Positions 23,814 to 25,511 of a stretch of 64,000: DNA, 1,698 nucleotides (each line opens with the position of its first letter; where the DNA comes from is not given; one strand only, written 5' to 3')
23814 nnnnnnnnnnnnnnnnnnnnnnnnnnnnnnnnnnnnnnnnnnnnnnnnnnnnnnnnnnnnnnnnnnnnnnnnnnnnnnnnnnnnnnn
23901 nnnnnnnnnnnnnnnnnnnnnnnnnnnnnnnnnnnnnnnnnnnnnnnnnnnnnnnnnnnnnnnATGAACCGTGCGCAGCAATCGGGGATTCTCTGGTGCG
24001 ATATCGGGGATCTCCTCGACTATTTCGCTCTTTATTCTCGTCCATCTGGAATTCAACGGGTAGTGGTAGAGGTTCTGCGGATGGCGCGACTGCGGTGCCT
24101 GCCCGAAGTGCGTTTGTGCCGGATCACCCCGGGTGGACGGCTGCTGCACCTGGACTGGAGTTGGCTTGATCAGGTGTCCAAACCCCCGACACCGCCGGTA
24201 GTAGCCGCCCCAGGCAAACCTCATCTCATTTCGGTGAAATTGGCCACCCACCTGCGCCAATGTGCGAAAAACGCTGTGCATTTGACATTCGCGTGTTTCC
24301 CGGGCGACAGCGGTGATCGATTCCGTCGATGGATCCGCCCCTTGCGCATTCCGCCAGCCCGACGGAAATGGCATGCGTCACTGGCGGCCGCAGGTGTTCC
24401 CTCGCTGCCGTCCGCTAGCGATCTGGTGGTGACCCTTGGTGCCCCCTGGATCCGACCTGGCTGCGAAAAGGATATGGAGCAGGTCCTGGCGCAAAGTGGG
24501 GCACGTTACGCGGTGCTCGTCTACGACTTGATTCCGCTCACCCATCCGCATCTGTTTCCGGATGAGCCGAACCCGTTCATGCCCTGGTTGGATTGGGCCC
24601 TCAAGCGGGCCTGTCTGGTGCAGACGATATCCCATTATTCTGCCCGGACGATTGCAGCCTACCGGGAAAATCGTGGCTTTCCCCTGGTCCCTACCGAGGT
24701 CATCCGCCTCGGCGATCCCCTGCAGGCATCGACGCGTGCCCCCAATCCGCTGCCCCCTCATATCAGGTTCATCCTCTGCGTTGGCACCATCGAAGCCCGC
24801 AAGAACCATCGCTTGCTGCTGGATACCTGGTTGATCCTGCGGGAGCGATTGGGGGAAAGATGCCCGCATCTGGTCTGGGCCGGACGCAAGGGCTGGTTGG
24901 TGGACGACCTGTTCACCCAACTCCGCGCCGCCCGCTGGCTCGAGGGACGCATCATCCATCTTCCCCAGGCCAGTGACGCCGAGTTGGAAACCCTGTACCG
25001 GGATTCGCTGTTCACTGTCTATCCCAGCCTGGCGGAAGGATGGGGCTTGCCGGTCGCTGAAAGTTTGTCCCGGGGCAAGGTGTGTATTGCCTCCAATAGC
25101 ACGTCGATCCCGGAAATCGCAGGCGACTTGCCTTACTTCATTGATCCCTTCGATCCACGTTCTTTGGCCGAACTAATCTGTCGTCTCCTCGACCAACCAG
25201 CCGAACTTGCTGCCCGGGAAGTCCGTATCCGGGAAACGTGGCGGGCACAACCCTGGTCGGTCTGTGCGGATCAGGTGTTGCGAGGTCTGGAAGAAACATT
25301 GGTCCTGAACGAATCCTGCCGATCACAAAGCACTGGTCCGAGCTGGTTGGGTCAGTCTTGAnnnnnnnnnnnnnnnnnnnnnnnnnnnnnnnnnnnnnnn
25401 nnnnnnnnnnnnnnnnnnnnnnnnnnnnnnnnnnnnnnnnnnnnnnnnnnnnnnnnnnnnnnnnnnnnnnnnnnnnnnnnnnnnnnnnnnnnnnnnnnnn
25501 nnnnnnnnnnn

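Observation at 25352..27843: APS kinase (cysC) inside the glycan locus, translationally coupled to a large polytopic membrane protein across a GC discontinuity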

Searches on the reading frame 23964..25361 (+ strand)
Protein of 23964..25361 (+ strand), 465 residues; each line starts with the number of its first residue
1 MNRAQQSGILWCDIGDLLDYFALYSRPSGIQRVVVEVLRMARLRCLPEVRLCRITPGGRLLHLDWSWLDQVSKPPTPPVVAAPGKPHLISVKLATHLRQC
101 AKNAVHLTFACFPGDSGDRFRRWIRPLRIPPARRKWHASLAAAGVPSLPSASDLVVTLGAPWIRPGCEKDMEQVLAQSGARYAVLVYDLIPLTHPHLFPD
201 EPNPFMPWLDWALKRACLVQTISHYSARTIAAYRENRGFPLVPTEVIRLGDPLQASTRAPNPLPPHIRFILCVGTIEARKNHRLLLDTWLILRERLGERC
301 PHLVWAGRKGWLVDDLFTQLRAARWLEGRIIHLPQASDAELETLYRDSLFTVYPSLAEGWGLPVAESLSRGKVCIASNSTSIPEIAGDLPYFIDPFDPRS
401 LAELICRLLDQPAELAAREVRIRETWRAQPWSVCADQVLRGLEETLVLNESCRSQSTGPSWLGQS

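Call 5: search_protein_families(library=pfam, proteins=[window:23964-25361:+], max_evalue=0.01)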
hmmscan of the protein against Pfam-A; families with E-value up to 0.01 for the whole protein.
window:23964-25361:+ (465 aa): 3 families
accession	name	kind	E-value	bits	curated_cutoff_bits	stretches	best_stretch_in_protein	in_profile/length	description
PF00534.26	Glycos_transf_1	-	4.3e-19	69.1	26.4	1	258-417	6-163/172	Glycosyl transferases group 1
PF13692.12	Glyco_trans_1_4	-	1.1e-16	61.8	27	1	270-410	4-141/142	Glycosyl transferases group 1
PF20706.3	GT4-conflict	-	0.0003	20.4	26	1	252-372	182-306/385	Family 4 Glycosyltransferase in conflict systems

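Call 6: search_protein_families(library=ncbifam, proteins=[window:23964-25361:+], max_evalue=0.01)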
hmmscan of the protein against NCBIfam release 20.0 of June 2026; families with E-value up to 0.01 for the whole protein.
window:23964-25361:+ (465 aa): 4 families
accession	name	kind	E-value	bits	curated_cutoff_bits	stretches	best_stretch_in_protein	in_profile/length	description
TIGR04047.1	MSMEG_0565_glyc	hypoth_equivalog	2.2e-12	46.8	259.85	1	268-435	194-364/373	MSMEG_0565 family glycosyltransferase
TIGR03449.1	mycothiol_MshA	equivalog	3.9e-06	26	462.5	1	240-442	195-400/406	D-inositol-3-phosphate glycosyltransferase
NF041876.1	EPS_EpsE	equivalog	0.00026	20.4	400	1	269-417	216-367/389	exopolysaccharide biosynthesis GT4 family glycosyltransferase EpsE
TIGR03999.1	thiol_BshA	equivalog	0.0097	14.9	273.7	0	340-416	265-343/375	N-acetyl-alpha-D-glucosaminyl L-malate synthase BshA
